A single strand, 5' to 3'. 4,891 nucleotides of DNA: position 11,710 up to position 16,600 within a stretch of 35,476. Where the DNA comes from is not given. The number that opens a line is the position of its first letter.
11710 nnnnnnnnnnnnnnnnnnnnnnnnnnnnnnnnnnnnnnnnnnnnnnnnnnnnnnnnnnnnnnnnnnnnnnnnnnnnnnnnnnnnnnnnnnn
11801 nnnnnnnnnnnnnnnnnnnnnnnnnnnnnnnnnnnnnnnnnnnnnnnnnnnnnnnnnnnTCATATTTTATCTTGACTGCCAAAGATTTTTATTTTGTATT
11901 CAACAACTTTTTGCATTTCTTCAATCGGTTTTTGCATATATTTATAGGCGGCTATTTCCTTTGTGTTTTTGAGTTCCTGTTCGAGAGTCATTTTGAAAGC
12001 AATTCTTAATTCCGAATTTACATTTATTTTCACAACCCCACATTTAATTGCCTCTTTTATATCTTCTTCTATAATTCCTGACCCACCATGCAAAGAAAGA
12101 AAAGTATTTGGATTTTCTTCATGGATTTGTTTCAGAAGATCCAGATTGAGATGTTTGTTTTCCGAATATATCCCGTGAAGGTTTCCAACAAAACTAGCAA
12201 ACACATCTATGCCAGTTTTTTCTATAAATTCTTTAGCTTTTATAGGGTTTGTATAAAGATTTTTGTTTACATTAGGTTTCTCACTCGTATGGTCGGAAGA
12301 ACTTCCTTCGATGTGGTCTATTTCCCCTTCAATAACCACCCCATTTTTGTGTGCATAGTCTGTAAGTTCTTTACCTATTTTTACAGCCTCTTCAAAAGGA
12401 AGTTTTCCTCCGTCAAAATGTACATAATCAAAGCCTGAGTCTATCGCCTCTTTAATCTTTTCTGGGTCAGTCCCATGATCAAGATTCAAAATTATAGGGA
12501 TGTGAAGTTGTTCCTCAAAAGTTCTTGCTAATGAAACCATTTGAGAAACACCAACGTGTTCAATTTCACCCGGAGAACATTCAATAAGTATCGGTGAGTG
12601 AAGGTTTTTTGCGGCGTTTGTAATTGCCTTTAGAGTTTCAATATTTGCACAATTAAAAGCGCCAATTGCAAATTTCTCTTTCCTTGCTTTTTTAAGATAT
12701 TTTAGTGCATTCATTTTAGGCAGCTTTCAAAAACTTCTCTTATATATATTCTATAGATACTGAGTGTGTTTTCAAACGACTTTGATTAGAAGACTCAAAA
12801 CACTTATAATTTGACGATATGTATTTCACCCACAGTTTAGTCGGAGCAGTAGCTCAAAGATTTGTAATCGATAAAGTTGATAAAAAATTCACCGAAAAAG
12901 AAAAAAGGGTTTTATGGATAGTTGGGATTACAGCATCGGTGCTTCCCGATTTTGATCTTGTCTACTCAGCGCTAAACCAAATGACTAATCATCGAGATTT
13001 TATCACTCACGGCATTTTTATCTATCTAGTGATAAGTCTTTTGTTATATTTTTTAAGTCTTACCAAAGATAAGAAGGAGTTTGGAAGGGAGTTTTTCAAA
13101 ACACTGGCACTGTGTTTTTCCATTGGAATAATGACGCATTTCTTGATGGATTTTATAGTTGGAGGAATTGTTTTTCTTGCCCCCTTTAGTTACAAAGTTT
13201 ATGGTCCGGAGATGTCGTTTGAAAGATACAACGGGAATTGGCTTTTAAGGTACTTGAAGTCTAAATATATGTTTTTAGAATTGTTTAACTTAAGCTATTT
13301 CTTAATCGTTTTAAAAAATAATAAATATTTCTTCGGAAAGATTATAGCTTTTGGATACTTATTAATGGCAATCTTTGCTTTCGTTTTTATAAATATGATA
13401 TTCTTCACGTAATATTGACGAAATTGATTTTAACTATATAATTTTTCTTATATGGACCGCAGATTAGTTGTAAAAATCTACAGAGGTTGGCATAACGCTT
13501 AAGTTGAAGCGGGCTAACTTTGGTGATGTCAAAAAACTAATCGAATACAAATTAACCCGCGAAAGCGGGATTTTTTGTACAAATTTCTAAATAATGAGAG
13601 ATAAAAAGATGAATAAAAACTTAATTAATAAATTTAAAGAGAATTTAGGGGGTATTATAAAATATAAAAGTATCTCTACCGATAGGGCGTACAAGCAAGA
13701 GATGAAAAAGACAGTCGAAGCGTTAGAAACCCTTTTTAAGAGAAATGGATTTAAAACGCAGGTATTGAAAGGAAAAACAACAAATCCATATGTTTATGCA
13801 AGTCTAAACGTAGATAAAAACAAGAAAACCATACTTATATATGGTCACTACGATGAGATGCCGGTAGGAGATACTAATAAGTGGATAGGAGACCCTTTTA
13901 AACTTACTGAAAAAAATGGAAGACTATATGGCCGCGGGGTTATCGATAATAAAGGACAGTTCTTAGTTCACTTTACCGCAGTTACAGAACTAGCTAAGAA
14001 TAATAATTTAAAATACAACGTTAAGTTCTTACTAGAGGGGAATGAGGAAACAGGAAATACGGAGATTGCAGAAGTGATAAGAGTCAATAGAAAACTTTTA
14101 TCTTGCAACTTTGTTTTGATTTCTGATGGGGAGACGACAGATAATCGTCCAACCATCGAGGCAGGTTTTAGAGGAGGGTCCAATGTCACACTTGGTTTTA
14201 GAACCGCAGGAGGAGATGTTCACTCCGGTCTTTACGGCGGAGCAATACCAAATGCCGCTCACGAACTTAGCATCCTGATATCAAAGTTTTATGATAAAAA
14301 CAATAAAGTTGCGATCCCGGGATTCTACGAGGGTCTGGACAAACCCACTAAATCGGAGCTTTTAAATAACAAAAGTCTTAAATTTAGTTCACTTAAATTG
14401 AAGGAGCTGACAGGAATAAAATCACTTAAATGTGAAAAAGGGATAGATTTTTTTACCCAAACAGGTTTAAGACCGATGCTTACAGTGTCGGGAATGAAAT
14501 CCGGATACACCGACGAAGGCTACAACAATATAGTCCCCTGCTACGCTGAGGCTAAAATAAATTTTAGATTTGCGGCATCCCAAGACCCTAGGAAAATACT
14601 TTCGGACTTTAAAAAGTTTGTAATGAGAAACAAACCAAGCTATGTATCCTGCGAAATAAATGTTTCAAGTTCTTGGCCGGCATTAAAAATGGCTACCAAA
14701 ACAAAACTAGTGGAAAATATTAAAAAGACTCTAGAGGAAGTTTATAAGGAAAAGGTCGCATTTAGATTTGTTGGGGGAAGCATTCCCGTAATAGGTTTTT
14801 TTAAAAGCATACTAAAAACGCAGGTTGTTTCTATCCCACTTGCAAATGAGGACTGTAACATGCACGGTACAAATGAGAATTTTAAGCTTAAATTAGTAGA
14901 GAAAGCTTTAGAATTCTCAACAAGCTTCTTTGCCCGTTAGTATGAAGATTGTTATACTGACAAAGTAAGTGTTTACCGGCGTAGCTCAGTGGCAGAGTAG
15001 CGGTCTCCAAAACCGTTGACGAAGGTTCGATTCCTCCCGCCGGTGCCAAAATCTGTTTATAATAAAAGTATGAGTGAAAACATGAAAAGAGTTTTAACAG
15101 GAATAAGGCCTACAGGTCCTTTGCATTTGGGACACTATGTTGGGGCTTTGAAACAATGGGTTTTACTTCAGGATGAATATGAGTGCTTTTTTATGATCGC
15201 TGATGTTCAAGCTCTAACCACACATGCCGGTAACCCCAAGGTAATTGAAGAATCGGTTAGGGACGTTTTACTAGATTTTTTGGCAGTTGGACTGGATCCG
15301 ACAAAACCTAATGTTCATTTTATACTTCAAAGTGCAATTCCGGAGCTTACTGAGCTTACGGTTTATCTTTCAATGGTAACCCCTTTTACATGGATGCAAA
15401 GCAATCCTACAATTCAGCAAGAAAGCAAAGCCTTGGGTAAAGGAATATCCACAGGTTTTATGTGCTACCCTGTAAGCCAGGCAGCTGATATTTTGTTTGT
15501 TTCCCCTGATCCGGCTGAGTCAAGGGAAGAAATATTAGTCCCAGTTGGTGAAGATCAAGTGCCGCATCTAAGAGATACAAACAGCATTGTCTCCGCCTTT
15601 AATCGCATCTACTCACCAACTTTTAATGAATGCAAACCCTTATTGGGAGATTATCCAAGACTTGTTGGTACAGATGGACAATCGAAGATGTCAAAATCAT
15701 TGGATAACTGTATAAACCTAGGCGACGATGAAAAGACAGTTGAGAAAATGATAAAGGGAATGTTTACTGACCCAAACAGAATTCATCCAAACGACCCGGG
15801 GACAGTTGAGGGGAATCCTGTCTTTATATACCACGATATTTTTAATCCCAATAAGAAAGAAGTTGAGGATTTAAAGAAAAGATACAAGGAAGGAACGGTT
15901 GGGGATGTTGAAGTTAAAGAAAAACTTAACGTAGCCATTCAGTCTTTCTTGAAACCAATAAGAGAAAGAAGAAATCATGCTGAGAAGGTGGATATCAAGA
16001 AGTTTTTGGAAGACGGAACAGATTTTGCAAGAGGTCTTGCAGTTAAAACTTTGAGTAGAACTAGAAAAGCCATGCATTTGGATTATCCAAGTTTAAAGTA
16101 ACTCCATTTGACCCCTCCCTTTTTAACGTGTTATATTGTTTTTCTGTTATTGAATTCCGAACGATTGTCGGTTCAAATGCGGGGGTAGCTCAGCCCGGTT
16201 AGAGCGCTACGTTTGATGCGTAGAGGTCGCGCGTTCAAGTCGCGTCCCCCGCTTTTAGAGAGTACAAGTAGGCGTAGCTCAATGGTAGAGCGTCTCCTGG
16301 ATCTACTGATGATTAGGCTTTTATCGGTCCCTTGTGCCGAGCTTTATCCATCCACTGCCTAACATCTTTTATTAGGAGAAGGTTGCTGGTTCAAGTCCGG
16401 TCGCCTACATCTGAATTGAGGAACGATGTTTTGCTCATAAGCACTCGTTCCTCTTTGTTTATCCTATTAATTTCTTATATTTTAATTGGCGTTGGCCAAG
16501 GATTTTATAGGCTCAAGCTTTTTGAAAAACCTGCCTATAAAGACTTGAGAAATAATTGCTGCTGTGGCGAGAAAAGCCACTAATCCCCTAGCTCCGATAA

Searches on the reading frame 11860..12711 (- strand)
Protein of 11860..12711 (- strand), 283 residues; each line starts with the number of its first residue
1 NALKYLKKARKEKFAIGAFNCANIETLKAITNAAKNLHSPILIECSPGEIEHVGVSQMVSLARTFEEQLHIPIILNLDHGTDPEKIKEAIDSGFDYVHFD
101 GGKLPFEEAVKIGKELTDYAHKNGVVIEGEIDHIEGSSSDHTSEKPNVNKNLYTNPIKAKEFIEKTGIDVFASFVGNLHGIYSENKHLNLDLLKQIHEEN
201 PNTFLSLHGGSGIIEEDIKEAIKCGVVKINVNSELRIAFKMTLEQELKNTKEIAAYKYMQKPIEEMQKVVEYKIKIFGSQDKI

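Call 33: search_protein_families(library=pfam, proteins=[window:11860-12711:-], max_evalue=0.0001)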
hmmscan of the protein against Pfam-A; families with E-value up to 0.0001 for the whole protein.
window:11860-12711:- (283 aa): 1 family
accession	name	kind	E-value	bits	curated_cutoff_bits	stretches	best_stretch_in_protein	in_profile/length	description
PF01116.26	F_bP_aldolase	-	5.1e-81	272.7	25.5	1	3-282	4-277/277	Fructose-bisphosphate aldolase class-II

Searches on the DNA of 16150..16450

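Call 52: search_rna_families(source=window, start=16150, end=16450, threshold=gathering, show_alignments=2)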
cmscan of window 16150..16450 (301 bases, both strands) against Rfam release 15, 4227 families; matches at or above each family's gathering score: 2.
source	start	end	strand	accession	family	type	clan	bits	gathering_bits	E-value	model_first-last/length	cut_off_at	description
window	16179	16253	+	RF00005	tRNA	Gene; tRNA;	CL00001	56.6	29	7e-12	1-71/71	no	tRNA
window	16268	16409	+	RF00005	tRNA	Gene; tRNA;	CL00001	51.1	29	2.3e-10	1-71/71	no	tRNA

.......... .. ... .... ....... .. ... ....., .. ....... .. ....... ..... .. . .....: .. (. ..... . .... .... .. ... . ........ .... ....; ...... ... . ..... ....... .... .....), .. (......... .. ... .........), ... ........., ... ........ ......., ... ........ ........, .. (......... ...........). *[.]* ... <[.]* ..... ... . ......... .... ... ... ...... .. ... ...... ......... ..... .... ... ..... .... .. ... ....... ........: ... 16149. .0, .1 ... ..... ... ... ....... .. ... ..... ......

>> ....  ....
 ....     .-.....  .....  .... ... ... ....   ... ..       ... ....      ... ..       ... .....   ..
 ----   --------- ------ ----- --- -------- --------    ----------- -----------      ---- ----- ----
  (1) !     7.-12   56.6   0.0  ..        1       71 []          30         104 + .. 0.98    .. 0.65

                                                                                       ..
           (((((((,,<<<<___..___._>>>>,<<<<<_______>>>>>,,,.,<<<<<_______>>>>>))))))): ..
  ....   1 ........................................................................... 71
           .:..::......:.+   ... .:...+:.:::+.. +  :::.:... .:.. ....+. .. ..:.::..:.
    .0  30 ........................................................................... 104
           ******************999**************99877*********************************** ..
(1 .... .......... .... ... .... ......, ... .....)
